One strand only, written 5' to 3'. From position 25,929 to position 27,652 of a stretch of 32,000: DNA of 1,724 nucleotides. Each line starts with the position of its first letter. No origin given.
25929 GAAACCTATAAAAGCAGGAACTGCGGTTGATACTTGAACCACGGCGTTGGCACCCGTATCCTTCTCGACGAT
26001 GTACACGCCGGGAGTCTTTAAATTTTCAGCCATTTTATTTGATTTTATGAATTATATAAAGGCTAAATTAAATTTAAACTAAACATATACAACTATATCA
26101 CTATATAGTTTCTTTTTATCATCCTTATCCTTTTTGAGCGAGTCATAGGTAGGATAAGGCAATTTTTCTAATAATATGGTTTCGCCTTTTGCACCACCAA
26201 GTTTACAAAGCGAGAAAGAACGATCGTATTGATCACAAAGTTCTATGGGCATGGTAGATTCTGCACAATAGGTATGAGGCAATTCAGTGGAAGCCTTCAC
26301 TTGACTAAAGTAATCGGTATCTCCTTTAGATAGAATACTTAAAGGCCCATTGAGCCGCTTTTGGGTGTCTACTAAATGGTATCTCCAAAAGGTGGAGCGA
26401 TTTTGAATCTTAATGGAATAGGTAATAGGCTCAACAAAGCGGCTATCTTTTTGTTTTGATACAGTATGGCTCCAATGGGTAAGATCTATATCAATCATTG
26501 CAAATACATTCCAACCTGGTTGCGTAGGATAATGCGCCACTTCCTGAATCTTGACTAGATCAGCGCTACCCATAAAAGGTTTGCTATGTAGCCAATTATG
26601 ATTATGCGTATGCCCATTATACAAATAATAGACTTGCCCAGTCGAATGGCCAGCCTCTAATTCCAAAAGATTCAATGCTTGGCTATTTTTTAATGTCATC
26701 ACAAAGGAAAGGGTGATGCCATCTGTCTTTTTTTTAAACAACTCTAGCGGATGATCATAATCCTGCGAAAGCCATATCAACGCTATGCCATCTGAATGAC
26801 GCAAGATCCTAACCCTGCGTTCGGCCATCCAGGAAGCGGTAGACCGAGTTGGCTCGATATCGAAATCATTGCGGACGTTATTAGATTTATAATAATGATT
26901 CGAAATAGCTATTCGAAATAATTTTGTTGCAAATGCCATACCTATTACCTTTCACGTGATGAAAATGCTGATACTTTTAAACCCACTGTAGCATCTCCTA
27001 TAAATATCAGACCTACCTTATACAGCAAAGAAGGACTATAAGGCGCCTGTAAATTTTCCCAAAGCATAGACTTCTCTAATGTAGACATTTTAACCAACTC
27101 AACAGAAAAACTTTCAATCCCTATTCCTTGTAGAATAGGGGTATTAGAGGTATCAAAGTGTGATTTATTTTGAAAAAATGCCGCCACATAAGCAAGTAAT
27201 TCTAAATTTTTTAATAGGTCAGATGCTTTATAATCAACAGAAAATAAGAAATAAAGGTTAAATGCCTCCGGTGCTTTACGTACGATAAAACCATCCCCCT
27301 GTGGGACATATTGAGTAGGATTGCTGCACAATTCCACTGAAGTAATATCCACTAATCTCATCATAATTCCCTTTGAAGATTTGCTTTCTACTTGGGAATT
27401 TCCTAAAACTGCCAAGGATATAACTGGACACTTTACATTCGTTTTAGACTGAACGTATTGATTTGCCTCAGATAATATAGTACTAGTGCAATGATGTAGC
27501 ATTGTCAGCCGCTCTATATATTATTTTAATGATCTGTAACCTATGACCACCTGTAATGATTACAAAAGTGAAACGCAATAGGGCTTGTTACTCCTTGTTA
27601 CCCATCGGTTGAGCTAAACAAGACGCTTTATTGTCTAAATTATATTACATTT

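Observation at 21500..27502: Tail module of a contractile injection system (Afp/PVC-like, T6SS-iv-like) with several unassignable components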

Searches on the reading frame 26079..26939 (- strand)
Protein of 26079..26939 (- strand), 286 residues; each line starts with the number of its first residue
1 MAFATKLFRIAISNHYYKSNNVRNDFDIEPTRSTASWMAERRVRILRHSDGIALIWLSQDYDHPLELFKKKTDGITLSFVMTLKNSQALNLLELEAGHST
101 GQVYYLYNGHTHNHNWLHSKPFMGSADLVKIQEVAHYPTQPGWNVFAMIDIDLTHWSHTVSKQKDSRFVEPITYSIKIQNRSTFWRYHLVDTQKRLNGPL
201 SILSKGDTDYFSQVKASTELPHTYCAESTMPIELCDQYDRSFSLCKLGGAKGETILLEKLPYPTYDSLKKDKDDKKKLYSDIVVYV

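Call 4: search_protein_families(library=pfam, proteins=[window:26079-26939:-], max_evalue=1)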
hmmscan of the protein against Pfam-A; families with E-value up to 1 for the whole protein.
window:26079-26939:- (286 aa): 1 family
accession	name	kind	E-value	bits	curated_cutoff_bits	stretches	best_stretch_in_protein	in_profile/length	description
PF21023.2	DENR_N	-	0.0095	16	25.3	1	223-246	2-24/37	DENR, N-terminal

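Call 5: search_protein_families(library=ncbifam, proteins=[window:26079-26939:-], max_evalue=1)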
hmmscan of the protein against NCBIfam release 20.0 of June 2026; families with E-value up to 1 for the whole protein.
window:26079-26939:- (286 aa): 0 families

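Call 17: search_solved_structures(query=window:26079-26939:-, max_evalue=10)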
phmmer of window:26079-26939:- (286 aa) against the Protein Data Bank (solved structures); distinct sequences matched with E-value up to 10: 3.
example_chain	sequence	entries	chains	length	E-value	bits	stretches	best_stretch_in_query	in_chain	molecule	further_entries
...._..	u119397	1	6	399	0.31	13.6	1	165-189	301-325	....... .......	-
4dzi_A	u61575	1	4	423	0.78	12.3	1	68-119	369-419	Putative TIM-barrel metal-dependent hydrolase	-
3qwe_A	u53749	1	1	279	0.87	12.1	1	123-212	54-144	GEM-interacting protein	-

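Call 25: find_homologous_proteins(query=window:26079-26939:-, max_evalue=0.001)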
Query window:26079-26939:- (286 aa): 27 proteins with E <= 0.001 among 694 candidates.
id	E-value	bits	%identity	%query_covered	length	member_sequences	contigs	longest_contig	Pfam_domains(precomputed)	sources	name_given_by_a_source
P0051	5.1e-186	635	96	100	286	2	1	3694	-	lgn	-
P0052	1.3e-156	538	82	100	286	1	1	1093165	-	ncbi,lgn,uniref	ncbi:hypothetical protein [Cardinium endosymbiont of Philonthus spinipes]|uniref:hypothetical protei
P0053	2.4e-151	521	81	100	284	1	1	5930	-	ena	-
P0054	3.2e-151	521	81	100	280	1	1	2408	-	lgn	-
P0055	2.1e-150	518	78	100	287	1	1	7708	-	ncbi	-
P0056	5.1e-148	510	80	100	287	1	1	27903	-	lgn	-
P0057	8.7e-148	509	77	100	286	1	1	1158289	-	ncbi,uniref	ncbi:hypothetical protein [Cardinium endosymbiont of Nabis limbatus]|uniref:hypothetical protein n=1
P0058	2.4e-146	505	78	100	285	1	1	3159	-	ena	-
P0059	3.5e-143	494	77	100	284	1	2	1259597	-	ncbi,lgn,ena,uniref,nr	ncbi:MAG: hypothetical protein NMK33_00275 [Candidatus Cardinium sp.]|uniref:hypothetical protein n=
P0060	1.4e-140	486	75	100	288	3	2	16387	-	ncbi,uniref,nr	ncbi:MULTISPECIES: hypothetical protein [Candidatus Cardinium]|uniref:hypothetical protein n=1 Tax=C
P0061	1.6e-140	486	77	100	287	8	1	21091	-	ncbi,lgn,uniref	ncbi:hypothetical protein ACRRVA_02590 [Candidatus Cardinium hertigii]|uniref:hypothetical protein n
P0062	1.3e-136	473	74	100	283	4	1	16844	-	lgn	-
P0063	4.6e-127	441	67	100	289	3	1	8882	-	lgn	-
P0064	2.1e-124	433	68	100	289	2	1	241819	-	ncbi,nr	ncbi:hypothetical protein [Candidatus Cardinium hertigii]|nr:hypothetical protein [Candidatus Cardin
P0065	1.6e-123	430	67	100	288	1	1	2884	-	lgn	-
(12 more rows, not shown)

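Call 31: search_solved_structures(query=A3, max_evalue=10, show_alignments=2)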
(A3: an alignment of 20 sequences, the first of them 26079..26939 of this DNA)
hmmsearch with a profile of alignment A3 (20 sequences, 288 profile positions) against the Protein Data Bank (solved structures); distinct sequences matched with E-value up to 10: 1.
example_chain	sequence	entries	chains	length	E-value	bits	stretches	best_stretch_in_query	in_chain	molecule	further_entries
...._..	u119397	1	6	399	0.0021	20.7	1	159-188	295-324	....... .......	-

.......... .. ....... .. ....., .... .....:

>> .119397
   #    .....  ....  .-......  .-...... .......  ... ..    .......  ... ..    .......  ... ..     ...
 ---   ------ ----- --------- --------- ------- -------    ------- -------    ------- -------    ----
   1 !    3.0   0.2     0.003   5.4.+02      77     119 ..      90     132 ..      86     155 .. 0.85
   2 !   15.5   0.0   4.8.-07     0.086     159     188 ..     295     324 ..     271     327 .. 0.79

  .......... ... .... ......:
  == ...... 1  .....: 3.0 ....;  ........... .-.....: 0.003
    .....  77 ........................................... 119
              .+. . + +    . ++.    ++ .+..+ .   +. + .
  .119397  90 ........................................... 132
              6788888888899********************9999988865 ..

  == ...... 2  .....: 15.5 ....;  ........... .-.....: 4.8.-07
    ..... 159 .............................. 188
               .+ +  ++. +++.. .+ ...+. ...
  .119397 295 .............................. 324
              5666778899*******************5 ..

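Call 51: search_protein_representatives(alignment_id=A3)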
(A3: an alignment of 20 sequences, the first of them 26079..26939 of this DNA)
Query: 20 sequences, 288 profile positions. Proteins with E-value up to 0.001 (for the whole library): 743; up to 1e-10: 147; up to 1e-30: 15. The best 150 are listed.
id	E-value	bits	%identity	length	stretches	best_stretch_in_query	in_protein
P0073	7.9e-142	488.2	-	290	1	1-288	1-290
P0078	2.3e-108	378.4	-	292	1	2-288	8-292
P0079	3.3e-94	331.9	-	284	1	1-287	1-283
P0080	7.8e-68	245.4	-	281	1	1-288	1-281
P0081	9.5e-61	222.1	-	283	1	1-288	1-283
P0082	7.6e-55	202.7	-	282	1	1-288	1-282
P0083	5.8e-52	193.3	-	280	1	1-288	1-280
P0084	1.0e-50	189.2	-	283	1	1-288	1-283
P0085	4.6e-47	177.2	-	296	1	1-288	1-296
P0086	3.4e-45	171.0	-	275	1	1-288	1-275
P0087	1.6e-41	159.0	-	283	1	1-288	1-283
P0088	4.3e-40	154.3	-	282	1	1-288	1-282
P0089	7.0e-40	153.6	-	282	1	1-288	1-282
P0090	3.3e-36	141.6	-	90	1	200-288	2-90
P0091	2.6e-32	128.8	-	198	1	1-205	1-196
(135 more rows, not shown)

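Call 53: search_solved_structures(query=A4, max_evalue=1, show_alignments=2)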
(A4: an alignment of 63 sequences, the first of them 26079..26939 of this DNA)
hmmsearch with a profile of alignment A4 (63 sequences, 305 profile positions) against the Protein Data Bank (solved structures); distinct sequences matched with E-value up to 1: 4.
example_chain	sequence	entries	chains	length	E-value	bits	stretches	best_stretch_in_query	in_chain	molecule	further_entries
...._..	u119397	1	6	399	5.4e-30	107.9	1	5-201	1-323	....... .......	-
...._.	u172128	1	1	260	1.2e-26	96.9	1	6-303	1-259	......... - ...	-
7adz_1A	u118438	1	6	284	1.5e-24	90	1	30-204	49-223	cap adaptor protein (Algo2)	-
3pxi_a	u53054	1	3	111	0.22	13.9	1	65-113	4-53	Adapter protein mecA 1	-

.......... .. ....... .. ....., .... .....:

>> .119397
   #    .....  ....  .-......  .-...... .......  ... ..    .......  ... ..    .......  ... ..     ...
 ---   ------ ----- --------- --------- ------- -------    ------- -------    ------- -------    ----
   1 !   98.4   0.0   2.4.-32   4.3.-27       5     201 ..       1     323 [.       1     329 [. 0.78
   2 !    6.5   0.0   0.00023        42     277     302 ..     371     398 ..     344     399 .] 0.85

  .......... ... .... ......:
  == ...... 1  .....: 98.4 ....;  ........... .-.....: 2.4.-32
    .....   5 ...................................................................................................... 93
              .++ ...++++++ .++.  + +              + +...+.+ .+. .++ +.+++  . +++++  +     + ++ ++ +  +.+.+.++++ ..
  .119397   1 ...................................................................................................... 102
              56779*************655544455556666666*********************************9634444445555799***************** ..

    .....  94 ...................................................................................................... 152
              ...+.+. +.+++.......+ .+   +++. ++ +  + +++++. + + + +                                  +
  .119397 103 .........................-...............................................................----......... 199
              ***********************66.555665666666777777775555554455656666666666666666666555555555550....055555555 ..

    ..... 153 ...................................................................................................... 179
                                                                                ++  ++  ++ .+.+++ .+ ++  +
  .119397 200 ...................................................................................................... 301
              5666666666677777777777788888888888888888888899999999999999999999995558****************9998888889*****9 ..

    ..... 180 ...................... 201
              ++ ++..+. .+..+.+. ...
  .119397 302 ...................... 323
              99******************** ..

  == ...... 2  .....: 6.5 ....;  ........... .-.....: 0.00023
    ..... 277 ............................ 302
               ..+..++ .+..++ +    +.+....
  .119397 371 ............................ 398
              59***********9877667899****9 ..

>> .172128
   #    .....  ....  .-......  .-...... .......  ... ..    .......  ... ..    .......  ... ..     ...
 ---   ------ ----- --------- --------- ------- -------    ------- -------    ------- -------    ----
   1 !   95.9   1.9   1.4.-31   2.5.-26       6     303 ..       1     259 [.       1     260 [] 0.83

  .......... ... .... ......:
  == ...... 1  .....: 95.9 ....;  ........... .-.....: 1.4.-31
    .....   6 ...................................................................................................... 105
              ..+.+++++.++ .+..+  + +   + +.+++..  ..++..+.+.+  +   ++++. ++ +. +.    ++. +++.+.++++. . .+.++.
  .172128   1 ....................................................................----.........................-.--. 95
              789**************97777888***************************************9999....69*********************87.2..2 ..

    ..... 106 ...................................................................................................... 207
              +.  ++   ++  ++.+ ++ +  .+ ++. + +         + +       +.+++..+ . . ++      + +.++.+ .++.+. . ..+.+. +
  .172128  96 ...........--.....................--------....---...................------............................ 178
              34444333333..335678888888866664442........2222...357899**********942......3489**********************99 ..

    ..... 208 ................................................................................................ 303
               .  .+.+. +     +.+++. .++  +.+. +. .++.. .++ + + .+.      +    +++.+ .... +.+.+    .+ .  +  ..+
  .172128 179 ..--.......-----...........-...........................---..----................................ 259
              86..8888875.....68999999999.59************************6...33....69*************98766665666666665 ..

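Call 54: search_protein_families(library=pfam, alignment_id=A4, max_evalue=0.01)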
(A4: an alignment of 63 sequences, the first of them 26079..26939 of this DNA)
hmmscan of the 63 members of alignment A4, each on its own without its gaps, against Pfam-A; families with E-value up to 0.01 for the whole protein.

A. member 1, window:26079-26939:- (286 aa): 1 family
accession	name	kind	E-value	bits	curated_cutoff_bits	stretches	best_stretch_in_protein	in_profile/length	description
PF21023.2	DENR_N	-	0.0095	16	25.3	0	223-246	2-24/37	DENR, N-terminal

B. families by the number of members that match (of 63 scanned): 5 families
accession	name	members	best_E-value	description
PF11589.14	DUF3244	1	4.9e-07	Domain of unknown function (DUF3244)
PF23821.1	DUF7191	1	3.1e-05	Family of unknown function (DUF7191)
PF18962.6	Por_Secre_tail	1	0.0014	Secretion system C-terminal sorting domain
PF23193.1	NOMO_3rd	1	0.0031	NOMO third transthyretin-like domain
PF21023.2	DENR_N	1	0.0095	DENR, N-terminal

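Call 74: search_protein_families(library=phrogs, proteins=[window:26079-26939:-], max_evalue=0.1)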
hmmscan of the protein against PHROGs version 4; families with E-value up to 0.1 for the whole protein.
window:26079-26939:- (286 aa): 0 families

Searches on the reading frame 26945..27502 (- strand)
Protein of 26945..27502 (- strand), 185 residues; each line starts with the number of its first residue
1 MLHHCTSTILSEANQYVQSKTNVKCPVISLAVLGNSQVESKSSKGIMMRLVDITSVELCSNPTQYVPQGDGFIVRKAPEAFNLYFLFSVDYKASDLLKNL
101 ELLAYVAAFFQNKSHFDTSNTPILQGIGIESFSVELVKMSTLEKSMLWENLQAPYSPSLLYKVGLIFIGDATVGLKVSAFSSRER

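Call 4: search_protein_families(library=pfam, proteins=[window:26945-27502:-], max_evalue=1)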
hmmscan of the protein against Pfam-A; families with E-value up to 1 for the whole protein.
window:26945-27502:- (185 aa): 1 family
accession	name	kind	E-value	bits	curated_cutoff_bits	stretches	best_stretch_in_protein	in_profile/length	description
PF14065.11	Pvc16_N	-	1.3e-19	71.1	27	1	8-171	5-169/180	Pvc16 N-terminal domain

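Call 5: search_protein_families(library=ncbifam, proteins=[window:26945-27502:-], max_evalue=1)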
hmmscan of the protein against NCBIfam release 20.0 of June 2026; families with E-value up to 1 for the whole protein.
window:26945-27502:- (185 aa): 1 family
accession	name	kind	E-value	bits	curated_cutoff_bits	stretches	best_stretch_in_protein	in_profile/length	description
NF001964.0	PRK00741.1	equivalog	0.13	10.6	473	1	93-138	223-268/529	peptide chain release factor 3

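Call 74: search_protein_families(library=phrogs, proteins=[window:26945-27502:-], max_evalue=0.1)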
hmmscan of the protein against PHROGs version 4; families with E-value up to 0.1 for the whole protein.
window:26945-27502:- (185 aa): 0 families
